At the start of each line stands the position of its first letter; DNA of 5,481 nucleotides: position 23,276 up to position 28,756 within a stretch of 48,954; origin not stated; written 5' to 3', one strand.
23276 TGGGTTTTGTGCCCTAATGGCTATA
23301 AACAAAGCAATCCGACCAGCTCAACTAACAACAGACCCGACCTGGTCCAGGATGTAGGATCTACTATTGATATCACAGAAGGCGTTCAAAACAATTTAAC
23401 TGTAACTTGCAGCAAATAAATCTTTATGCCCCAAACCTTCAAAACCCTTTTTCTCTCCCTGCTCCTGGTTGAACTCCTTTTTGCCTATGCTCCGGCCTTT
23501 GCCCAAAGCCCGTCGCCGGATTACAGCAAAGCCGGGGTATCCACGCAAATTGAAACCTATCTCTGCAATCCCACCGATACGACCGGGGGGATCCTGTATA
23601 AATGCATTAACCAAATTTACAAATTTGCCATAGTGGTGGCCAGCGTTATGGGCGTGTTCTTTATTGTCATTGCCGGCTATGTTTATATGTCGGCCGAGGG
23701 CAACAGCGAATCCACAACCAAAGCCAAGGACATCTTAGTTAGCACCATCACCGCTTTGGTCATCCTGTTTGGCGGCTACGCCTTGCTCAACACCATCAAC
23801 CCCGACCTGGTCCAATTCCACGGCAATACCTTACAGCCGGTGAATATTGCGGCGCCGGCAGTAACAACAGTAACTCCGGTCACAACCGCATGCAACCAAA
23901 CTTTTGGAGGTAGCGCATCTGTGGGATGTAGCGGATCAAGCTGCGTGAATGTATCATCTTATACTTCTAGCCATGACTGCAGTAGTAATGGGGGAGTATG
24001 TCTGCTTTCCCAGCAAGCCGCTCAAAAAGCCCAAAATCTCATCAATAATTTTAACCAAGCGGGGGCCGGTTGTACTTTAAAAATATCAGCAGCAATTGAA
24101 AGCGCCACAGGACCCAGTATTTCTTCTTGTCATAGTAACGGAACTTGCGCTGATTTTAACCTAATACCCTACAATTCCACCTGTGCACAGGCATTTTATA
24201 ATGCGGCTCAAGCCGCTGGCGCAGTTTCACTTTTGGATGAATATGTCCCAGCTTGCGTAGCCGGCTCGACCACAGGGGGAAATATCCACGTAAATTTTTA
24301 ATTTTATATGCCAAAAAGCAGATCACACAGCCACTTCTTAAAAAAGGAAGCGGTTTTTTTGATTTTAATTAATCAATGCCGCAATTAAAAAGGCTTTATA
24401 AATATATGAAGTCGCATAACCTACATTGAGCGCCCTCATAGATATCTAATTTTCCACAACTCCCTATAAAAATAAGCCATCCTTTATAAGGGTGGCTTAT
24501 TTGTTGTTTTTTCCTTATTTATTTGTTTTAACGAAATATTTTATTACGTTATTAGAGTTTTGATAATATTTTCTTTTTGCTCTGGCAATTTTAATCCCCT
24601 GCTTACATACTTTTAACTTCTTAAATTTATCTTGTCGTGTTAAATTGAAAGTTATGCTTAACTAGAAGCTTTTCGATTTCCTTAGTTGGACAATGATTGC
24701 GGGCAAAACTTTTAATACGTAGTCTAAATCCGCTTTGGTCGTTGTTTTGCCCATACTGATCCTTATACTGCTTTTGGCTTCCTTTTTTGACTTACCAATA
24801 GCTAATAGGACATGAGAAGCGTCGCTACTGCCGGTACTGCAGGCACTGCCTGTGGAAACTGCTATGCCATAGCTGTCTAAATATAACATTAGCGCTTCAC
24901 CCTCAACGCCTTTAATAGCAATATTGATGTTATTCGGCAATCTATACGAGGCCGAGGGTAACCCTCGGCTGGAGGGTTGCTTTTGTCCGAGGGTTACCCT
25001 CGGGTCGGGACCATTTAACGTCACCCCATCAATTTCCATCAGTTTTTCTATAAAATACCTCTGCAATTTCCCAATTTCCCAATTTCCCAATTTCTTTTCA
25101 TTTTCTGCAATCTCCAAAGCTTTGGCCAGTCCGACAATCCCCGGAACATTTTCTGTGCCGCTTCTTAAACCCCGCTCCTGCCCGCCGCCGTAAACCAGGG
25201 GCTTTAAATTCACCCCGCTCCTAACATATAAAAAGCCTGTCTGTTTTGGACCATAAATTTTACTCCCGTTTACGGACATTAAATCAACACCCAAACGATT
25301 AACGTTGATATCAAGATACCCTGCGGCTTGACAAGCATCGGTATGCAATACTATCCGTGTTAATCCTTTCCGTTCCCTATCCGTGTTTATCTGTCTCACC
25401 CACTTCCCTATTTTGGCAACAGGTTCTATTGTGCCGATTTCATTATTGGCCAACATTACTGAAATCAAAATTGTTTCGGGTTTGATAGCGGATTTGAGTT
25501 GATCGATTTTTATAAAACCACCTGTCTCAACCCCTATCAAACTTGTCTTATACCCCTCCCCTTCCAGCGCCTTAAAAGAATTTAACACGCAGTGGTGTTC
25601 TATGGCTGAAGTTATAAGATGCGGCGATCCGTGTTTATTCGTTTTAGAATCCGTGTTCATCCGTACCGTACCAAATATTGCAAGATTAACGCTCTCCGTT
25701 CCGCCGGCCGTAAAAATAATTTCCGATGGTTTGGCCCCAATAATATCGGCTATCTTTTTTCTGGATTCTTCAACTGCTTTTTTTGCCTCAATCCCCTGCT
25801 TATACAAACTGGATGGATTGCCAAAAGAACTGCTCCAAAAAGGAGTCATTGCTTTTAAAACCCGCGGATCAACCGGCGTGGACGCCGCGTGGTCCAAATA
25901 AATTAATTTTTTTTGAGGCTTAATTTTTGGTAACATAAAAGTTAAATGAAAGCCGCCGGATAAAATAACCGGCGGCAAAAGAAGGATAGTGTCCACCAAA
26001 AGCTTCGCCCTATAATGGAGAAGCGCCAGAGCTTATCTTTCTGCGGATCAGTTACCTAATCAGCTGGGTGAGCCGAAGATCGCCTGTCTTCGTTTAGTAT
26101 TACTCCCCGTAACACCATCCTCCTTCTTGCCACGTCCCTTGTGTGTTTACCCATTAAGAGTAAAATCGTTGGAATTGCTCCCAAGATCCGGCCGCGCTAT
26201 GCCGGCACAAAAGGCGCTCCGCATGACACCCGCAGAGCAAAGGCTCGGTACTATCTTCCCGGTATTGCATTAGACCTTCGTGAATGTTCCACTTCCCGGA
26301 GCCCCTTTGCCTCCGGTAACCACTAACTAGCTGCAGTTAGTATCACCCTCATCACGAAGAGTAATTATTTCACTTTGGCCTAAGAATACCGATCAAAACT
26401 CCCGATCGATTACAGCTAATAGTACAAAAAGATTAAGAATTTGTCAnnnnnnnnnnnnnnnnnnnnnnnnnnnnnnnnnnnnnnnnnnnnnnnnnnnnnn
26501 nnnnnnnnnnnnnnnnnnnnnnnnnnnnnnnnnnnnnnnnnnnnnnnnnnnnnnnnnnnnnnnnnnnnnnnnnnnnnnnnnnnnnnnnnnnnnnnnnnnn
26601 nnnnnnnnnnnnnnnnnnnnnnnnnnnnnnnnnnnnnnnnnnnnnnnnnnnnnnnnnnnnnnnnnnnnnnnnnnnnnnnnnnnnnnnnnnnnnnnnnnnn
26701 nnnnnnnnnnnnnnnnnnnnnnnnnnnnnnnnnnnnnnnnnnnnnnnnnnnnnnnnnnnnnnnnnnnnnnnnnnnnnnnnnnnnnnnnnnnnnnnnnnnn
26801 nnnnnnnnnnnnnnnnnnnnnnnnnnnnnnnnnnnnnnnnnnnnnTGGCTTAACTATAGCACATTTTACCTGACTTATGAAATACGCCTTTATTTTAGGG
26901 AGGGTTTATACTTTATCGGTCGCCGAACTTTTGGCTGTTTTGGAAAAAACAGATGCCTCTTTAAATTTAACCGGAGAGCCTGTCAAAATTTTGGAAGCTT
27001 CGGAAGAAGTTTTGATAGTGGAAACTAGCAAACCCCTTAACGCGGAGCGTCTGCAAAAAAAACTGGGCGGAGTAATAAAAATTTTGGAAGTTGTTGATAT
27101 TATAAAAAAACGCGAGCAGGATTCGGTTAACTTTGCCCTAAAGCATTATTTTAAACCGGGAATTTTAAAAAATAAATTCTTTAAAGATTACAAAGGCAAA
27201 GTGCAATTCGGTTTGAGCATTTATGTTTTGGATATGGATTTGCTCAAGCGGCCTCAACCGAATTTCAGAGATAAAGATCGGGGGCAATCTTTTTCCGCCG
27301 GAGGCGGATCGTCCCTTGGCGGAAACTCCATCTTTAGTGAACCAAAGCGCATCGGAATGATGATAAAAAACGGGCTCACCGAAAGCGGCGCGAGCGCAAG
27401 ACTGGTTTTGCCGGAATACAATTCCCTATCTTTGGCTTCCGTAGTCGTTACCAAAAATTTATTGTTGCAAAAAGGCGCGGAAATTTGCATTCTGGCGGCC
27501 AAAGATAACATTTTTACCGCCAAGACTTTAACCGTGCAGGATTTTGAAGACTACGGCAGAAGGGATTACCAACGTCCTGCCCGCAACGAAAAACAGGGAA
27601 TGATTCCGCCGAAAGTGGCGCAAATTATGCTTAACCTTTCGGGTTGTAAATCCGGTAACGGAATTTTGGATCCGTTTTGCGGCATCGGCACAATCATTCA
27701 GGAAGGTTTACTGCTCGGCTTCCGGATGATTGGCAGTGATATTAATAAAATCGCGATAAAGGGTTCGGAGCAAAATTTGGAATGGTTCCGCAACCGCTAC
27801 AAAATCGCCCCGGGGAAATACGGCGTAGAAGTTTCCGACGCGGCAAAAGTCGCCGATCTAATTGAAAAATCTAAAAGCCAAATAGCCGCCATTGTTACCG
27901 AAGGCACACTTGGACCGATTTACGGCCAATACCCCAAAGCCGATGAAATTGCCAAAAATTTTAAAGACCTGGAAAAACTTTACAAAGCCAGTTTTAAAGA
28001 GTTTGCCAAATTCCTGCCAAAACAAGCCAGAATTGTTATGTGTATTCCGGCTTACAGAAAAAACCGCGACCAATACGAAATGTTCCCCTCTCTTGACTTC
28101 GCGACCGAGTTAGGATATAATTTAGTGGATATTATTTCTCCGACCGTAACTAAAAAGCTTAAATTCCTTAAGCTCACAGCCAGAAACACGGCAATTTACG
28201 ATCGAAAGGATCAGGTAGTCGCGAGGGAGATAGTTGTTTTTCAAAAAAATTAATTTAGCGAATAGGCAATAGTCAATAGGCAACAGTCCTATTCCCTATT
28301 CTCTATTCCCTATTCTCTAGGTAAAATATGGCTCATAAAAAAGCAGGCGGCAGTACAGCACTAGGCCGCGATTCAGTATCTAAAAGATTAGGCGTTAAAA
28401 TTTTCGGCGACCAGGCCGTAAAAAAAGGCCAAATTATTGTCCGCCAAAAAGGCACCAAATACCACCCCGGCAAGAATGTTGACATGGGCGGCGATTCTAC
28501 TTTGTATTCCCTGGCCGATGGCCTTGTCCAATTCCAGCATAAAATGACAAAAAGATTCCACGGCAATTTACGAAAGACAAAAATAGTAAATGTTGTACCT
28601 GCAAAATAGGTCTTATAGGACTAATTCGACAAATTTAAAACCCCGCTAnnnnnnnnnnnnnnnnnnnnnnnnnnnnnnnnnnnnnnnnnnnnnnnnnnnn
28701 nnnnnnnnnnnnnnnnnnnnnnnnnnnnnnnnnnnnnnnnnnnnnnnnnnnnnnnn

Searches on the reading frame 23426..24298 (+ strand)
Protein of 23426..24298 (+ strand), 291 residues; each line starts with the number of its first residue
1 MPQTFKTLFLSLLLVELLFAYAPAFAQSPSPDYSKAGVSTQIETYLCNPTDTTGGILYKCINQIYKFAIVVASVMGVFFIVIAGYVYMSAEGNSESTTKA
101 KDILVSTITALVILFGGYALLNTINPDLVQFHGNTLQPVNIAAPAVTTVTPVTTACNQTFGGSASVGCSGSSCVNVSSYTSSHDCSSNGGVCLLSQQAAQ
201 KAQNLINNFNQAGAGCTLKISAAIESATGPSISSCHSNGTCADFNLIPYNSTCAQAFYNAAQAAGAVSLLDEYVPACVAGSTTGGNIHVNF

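Call 62: search_protein_families(library=pfam, proteins=[window:23426-24298:+], max_evalue=0.001)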
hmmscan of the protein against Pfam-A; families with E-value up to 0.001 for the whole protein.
window:23426-24298:+ (291 aa): 1 family
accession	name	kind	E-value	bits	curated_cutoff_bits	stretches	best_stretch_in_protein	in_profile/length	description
PF18895.5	T4SS_pilin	-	3.9e-06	27.3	26.6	1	59-115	7-62/71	Type IV secretion system pilin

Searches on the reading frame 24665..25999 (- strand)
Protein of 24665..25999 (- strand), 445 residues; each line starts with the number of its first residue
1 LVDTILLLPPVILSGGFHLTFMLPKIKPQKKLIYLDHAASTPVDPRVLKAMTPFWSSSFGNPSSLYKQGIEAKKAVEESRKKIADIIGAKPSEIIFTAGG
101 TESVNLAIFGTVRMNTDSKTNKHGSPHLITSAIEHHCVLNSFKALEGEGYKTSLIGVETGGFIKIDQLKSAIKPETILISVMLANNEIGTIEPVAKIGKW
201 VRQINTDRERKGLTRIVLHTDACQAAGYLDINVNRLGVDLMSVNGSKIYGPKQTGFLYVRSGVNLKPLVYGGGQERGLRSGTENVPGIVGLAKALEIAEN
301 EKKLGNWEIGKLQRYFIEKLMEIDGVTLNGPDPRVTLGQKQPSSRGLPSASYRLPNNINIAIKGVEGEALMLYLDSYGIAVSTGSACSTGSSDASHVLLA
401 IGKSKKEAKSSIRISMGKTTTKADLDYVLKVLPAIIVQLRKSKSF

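Call 62: search_protein_families(library=pfam, proteins=[window:24665-25999:-], max_evalue=0.001)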
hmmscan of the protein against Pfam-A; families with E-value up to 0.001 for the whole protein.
window:24665-25999:- (445 aa): 1 family
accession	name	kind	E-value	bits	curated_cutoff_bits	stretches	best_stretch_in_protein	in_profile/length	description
PF00266.25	Aminotran_5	-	3.4e-68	230.8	21.5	1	33-428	1-371/371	Aminotransferase class-V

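Call 71: search_solved_structures(query=window:24665-25999:-, show_alignments=1, max_evalue=1e-20)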
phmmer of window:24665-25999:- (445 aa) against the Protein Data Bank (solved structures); distinct sequences matched with E-value up to 1e-20: 36.
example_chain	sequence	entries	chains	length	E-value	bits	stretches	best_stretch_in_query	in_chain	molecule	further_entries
9wep_A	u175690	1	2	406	6.2e-90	305.4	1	26-442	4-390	cysteine desulfurase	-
9wer_A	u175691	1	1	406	8.1e-89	301.7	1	26-442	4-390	cysteine desulfurase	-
9wew_A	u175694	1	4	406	4e-88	299.4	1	26-442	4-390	cysteine desulfurase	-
9wf8_A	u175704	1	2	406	2.8e-87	296.6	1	26-442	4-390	cysteine desulfurase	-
9wfb_A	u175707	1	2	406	1.9e-86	293.9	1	26-442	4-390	cysteine desulfurase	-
9wfe_A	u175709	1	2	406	2.5e-85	290.2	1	26-442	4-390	cysteine desulfurase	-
4r5f_A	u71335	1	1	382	3.9e-84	286.3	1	33-441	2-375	Cysteine desulfurase IscS 2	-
9wfy_A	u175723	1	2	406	1.6e-83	284.3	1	26-442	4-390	cysteine desulfurase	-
5usr_A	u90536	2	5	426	1.9e-83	284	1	31-439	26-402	Cysteine desulfurase, mitochondrial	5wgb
4eb5_A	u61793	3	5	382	2.4e-83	283.7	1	33-441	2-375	Probable cysteine desulfurase 2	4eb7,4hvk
8tvt_A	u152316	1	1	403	2.8e-83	283.4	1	32-439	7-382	Cysteine desulfurase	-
5wkp_A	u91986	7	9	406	2.9e-83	283.4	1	32-439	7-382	Cysteine desulfurase, mitochondrial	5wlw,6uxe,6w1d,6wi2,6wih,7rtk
8pk8_A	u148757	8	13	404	3.2e-83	283.3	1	32-439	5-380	Cysteine desulfurase | Isoform Mitochondrial of Cysteine desulfurase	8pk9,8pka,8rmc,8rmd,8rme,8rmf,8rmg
6nzu_A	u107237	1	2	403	3.4e-83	283.2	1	32-439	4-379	Cysteine desulfurase, mitochondrial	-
5kz5_1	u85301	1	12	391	2.2e-80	273.9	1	41-439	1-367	Cysteine desulfurase, mitochondrial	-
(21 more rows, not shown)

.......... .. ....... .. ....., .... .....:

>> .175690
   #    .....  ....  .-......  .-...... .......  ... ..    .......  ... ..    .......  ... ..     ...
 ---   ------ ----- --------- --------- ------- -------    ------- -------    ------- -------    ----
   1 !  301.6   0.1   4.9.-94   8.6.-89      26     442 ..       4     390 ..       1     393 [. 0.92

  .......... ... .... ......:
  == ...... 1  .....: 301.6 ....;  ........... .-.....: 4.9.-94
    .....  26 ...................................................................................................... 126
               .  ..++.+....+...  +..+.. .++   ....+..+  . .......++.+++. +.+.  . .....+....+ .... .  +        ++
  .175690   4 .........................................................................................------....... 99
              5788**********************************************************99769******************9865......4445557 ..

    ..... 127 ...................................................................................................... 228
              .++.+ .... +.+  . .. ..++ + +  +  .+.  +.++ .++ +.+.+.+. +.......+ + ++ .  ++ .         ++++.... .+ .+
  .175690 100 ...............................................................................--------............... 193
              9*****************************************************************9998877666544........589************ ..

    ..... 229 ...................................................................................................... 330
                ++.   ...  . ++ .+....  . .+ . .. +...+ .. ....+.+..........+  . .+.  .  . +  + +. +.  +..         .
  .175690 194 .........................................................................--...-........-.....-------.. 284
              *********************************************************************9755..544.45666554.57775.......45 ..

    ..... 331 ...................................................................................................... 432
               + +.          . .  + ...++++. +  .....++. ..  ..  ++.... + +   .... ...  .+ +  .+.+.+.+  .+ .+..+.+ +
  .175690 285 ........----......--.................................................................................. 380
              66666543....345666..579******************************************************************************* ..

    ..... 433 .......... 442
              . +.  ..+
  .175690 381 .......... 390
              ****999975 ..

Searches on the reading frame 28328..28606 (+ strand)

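Call 62: search_protein_families(library=pfam, proteins=[window:28328-28606:+], max_evalue=0.001)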
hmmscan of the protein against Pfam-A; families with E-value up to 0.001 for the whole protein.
window:28328-28606:+ (93 aa): 1 family
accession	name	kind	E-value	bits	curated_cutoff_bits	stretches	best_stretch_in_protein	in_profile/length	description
PF01016.24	Ribosomal_L27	-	1.2e-32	112.3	20.5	1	2-77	1-76/79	Ribosomal L27 protein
